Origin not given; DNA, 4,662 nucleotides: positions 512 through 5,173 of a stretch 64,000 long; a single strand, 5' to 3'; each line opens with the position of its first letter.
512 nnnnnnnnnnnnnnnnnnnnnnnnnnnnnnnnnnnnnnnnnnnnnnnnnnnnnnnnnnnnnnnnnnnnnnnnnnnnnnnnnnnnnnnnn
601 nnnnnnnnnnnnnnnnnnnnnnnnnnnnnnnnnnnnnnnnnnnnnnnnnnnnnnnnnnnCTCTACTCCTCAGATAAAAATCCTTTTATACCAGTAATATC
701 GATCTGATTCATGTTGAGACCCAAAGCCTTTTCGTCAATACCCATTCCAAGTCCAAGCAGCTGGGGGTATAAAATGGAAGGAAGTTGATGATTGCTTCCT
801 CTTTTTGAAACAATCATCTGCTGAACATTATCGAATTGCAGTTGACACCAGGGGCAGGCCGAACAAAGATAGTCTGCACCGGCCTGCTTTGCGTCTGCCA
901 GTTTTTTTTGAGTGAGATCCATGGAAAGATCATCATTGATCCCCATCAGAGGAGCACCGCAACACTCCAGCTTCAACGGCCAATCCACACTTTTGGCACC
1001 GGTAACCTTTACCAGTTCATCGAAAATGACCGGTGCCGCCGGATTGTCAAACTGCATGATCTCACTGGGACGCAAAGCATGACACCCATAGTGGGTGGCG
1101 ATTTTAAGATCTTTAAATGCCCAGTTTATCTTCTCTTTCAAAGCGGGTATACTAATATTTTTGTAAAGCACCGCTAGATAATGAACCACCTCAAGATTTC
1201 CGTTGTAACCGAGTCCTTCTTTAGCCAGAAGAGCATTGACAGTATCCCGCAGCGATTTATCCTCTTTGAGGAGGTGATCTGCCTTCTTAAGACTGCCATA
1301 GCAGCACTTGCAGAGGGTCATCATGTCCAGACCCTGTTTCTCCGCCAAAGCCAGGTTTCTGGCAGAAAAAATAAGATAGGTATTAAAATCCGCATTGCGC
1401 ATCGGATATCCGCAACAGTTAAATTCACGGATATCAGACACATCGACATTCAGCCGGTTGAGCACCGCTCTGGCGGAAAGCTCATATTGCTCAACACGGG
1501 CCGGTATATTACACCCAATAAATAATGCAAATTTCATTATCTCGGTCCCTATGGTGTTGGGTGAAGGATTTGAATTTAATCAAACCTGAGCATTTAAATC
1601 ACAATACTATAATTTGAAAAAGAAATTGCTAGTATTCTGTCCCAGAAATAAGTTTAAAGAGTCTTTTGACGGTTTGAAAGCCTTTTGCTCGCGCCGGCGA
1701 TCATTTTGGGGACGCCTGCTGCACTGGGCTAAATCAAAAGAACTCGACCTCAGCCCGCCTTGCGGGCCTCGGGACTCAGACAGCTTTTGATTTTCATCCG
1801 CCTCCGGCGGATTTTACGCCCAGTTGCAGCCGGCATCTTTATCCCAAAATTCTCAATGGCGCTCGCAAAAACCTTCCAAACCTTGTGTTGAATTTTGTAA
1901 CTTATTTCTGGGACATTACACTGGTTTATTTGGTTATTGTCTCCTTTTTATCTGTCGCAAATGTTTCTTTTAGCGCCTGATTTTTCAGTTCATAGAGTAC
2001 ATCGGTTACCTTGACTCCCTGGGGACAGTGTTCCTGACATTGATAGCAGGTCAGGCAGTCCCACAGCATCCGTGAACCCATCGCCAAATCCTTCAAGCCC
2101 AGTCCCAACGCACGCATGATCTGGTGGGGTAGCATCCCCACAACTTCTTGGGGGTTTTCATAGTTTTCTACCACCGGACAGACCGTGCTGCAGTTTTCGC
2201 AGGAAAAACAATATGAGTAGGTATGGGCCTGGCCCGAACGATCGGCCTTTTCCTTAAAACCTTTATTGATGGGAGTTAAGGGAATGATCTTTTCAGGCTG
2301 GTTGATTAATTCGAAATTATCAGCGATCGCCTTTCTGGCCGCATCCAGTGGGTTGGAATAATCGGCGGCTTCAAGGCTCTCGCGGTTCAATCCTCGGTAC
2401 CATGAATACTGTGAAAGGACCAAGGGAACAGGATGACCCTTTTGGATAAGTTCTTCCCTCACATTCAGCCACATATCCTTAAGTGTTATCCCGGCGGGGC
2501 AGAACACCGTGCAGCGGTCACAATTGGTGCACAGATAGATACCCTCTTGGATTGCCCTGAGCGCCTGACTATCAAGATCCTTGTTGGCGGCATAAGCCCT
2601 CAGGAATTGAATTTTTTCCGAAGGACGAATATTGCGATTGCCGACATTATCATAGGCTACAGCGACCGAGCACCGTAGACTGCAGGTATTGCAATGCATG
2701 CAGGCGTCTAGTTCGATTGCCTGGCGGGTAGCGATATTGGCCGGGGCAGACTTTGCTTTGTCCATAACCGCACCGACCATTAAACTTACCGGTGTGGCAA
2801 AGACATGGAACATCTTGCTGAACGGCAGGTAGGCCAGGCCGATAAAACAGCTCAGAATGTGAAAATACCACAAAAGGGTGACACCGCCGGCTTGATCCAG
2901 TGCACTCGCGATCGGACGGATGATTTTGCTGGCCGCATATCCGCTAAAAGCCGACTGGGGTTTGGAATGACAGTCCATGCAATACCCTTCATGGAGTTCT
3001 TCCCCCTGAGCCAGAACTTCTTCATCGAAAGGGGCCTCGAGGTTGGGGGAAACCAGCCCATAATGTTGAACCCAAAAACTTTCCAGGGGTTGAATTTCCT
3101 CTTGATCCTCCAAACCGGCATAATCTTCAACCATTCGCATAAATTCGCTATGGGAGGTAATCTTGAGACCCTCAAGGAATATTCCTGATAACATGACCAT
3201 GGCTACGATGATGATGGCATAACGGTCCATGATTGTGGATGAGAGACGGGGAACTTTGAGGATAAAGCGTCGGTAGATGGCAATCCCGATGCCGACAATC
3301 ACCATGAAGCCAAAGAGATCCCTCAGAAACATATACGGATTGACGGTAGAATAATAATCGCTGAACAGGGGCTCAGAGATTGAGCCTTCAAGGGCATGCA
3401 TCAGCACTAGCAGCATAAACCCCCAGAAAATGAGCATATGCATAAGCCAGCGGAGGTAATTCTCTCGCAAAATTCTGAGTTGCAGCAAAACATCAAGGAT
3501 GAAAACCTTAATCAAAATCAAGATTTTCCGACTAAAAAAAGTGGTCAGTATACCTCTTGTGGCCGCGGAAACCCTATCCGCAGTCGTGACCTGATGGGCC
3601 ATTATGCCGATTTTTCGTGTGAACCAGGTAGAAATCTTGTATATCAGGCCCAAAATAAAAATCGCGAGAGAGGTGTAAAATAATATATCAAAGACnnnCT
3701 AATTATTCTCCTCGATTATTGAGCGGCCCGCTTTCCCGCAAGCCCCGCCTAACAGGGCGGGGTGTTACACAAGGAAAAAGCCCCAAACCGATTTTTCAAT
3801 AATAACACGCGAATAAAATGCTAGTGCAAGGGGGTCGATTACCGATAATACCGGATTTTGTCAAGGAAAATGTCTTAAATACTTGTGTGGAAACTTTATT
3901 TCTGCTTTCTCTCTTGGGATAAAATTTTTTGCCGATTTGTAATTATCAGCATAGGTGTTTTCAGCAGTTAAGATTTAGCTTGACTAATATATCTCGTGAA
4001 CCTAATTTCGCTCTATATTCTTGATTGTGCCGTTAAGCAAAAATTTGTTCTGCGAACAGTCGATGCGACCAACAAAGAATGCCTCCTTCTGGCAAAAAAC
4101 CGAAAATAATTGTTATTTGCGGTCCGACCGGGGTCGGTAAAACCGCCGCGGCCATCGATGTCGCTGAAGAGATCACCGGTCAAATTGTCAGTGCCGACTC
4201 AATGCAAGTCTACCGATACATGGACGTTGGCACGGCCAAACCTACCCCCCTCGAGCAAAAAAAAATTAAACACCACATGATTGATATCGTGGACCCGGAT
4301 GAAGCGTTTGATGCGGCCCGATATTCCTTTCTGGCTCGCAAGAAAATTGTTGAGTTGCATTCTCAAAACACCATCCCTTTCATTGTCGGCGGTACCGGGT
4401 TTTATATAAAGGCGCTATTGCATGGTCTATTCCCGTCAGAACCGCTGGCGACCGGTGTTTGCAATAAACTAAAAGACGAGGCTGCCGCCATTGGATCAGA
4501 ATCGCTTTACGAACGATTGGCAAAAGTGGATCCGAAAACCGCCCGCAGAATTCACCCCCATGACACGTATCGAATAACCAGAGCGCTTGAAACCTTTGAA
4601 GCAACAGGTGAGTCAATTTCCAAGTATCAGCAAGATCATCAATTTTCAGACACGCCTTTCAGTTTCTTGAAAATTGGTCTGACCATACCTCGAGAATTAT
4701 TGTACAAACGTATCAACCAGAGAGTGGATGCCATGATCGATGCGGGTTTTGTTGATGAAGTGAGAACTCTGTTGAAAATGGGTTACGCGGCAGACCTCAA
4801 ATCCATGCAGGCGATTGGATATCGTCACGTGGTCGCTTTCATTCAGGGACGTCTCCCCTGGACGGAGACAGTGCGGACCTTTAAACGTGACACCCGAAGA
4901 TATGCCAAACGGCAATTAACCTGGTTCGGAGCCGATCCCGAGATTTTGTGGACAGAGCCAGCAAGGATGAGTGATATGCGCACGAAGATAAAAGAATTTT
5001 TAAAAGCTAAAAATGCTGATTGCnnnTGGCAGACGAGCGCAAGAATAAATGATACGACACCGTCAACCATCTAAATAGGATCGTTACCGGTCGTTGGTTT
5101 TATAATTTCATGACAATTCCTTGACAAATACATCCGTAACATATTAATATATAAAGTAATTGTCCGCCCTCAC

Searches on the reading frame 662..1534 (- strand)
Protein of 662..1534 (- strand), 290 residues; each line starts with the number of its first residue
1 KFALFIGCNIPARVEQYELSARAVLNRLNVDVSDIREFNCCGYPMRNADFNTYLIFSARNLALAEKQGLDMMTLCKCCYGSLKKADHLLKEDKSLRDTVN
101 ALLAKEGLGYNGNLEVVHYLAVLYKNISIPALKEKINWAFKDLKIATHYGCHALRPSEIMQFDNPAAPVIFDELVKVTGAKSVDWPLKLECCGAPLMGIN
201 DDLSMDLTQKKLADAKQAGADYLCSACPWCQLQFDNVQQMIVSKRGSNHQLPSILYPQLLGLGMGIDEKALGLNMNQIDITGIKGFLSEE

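Call 5: search_protein_families(library=pfam, proteins=[window:662-1534:-], max_evalue=1)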
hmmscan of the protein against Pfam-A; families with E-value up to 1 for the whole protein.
window:662-1534:- (290 aa): 2 families
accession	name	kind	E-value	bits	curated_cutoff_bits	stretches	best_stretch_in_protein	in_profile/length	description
PF02754.22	CCG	-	6.5e-25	87.5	20.6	2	145-235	1-85/85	Cysteine-rich domain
PF08038.17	Tom7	-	0.23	11.7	27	1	133-150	1-18/41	TOM7 family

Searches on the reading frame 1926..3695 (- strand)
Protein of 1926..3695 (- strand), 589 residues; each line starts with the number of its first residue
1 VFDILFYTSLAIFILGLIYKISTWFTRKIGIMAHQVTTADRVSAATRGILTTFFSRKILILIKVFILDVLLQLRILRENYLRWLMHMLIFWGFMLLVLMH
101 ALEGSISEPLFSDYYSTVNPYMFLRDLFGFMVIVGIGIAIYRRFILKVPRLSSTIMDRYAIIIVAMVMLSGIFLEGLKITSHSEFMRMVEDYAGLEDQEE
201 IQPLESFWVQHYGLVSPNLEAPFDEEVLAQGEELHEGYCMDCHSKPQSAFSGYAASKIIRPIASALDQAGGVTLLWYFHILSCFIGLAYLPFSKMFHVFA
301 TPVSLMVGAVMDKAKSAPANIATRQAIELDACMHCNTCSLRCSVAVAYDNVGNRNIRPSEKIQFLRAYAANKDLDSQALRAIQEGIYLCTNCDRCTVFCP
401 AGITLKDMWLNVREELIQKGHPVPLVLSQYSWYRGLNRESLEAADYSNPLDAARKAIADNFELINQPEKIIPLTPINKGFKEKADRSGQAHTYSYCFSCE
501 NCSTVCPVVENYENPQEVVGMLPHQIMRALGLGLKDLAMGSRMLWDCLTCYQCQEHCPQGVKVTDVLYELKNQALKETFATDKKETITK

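Call 5: search_protein_families(library=pfam, proteins=[window:1926-3695:-], max_evalue=1)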
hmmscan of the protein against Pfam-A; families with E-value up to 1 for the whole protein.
window:1926-3695:- (589 aa): 14 families
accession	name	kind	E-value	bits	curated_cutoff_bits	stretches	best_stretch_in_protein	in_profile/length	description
PF13183.11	Fer4_8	-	2.1e-20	73.4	27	2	494-561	3-68/68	4Fe-4S dicluster domain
PF13534.11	Fer4_17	-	4.7e-14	53.1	22.2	2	496-561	2-60/61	4Fe-4S dicluster domain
PF13237.11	Fer4_10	-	3.9e-13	49.5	25.5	3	493-558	6-53/53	4Fe-4S dicluster domain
PF13187.11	Fer4_9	-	3.5e-12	46.6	27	3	495-560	1-50/52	4Fe-4S dicluster domain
PF12838.12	Fer4_7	-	7.2e-09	36.4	27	3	490-508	32-50/52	4Fe-4S dicluster domain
PF13484.11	Fer4_16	-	2.5e-08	35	30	3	332-401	2-65/66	4Fe-4S double cluster binding domain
PF14697.11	Fer4_21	-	3.4e-07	30.7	35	1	491-510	36-55/59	4Fe-4S dicluster domain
PF02665.19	Nitrate_red_gam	-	1.2e-05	25.5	22.9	2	123-180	89-146/217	Nitrate reductase gamma subunit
PF13746.11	Fer4_18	-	6.5e-05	23.5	27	2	380-407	52-79/114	4Fe-4S dicluster domain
PF12797.12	Fer4_2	-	0.0035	17.6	24.5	1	325-343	3-21/22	4Fe-4S binding domain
PF00037.32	Fer4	-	0.024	14.9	21.1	2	493-508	5-20/24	4Fe-4S binding domain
PF17179.9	Fer4_22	-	0.044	15.1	27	0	383-403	75-95/95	4Fe-4S dicluster domain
PF12800.12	Fer4_4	-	0.053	14.4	24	1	388-402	3-17/17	4Fe-4S binding domain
PF25160.1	LdpA_Fe-S-bd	-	0.48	10.7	27.6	0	386-402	25-41/49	LdpA Fe-S cluster-binding domain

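Call 83: search_protein_families(library=ncbifam, proteins=[window:1926-3695:-], max_evalue=0.001)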
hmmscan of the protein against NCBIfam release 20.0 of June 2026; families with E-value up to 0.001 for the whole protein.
window:1926-3695:- (589 aa): 26 families (the best 25 are shown)
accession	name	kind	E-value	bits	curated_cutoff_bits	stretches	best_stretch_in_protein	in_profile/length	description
NF038018.1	qmoC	equivalog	1.6e-22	80.5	300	2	491-578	15-95/360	quinone-interacting membrane-bound oxidoreductase complex subunit QmoC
TIGR03290.1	CoB_CoM_SS_C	equivalog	2.4e-21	76.2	160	1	495-583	3-84/144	CoB--CoM heterodisulfide reductase subunit C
NF008369.0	PRK11168.1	equivalog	2.4e-18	66.2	278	2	325-430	6-103/401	anaerobic glycerol-3-phosphate dehydrogenase subunit C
NF004898.0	PRK06259.1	equivalog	1.7e-14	53.4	385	2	323-421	127-221/488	fumarate reductase (CoM/CoB) subunit TfrB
TIGR03379.1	glycerol3P_GlpC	equivalog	7.6e-12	44.7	279.9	2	492-574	3-81/397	anaerobic glycerol-3-phosphate dehydrogenase subunit GlpC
NF045663.1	diclust_near_Sec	equivalog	9.4e-12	43.8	530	2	461-575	271-383/759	pyridine nucleotide-disulfide oxidoreductase/dicluster-binding protein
NF004616.0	PRK05950.1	subfamily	3.4e-11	42.8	228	2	488-577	141-236/238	succinate dehydrogenase iron-sulfur subunit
TIGR00384.1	dhsB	subfamily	5.3e-11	42.4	88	2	325-404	135-213/222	succinate dehydrogenase and fumarate reductase iron-sulfur protein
TIGR00273.1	TIGR00273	equivalog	6.4e-09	35.2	444.8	1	320-421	283-377/432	LutB/LldF family L-lactate oxidation iron-sulfur protein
NF045670.1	quin_L_LdhH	equivalog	3.1e-08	32.4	800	1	493-585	303-394/706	L-lactate dehydrogenase (quinone) large subunit LdhH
NF045711.1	sulf_resp_HmcF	equivalog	7.4e-08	31.6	750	1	321-421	51-152/457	sulfate respiration complex iron-sulfur protein HmcF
NF041779.1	hetero_SS_HdrC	equivalog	1.3e-07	31.3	350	1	487-584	24-113/198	ferredoxin:CoB-CoM heterodisulfide reductase subunit HdrC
NF008434.0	PRK11274.1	equivalog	7.1e-07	28.5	333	0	325-413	19-98/409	glycolate oxidase subunit GlcF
NF006391.0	PRK08640.1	equivalog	1.3e-06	27.5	244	1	324-408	147-231/254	succinate dehydrogenase iron-sulfur subunit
NF009226.0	PRK12576.1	equivalog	1.6e-06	27.7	344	1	487-573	147-236/317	succinate dehydrogenase/fumarate reductase iron-sulfur subunit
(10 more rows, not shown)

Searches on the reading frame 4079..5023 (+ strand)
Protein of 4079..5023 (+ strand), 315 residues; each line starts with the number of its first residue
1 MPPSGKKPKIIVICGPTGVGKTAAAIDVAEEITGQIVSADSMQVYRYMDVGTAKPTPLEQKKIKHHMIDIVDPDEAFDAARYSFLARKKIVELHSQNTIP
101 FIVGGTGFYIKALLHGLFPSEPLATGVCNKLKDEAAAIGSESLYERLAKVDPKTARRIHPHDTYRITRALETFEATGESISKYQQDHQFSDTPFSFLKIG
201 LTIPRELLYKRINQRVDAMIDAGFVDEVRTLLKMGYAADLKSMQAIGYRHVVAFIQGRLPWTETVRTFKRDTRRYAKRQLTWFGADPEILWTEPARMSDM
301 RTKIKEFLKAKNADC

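Call 5: search_protein_families(library=pfam, proteins=[window:4079-5023:+], max_evalue=1)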
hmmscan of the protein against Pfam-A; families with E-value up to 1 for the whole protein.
window:4079-5023:+ (315 aa): 16 families
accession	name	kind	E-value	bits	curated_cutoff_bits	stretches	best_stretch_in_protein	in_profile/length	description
PF01715.23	IPPT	-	9.1e-88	294.5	23.6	1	43-284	1-241/243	IPP transferase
PF01745.22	IPT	-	6.6e-09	36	20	1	9-68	2-61/233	Isopentenyl transferase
PF13238.12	AAA_18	-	0.00016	22.6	29.4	1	11-80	1-63/128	AAA domain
PF13671.12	AAA_33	-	0.00043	21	27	1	11-42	2-33/143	AAA domain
PF00004.35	AAA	-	0.0072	17.2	21.2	1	12-49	2-40/131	ATPase family associated with various cellular activities (AAA)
PF13401.12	AAA_22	-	0.008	16.9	27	1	8-40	5-33/130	AAA domain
PF06414.18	Zeta_toxin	-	0.0087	16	22.3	1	3-38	11-48/199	Zeta toxin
PF00270.35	DEAD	-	0.0098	16.1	26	1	9-26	15-32/167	DEAD/DEAH box helicase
PF13191.12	AAA_16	-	0.027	15.4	32.6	1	6-42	22-61/167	AAA ATPase domain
PF00910.28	RNA_helicase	-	0.044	14.7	21.5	1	11-45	1-35/105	RNA helicase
PF20720.3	nSTAND3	-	0.057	13.6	27.2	1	7-33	16-42/155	Novel STAND NTPase 3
PF06068.19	TIP49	-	0.094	12.3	23.8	1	9-36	51-78/347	TIP49 P-loop domain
PF05496.18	RuvB_N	-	0.12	12.6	27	1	10-50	35-75/159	Holliday junction DNA helicase RuvB P-loop domain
PF00793.26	DAHP_synth_1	-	0.16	11.3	25.5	0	5-36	13-44/270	DAHP synthetase I family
PF20513.3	UBact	-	0.23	11.7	27.8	0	141-157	20-36/43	Prokaryotic ubiquitin-like protein UBact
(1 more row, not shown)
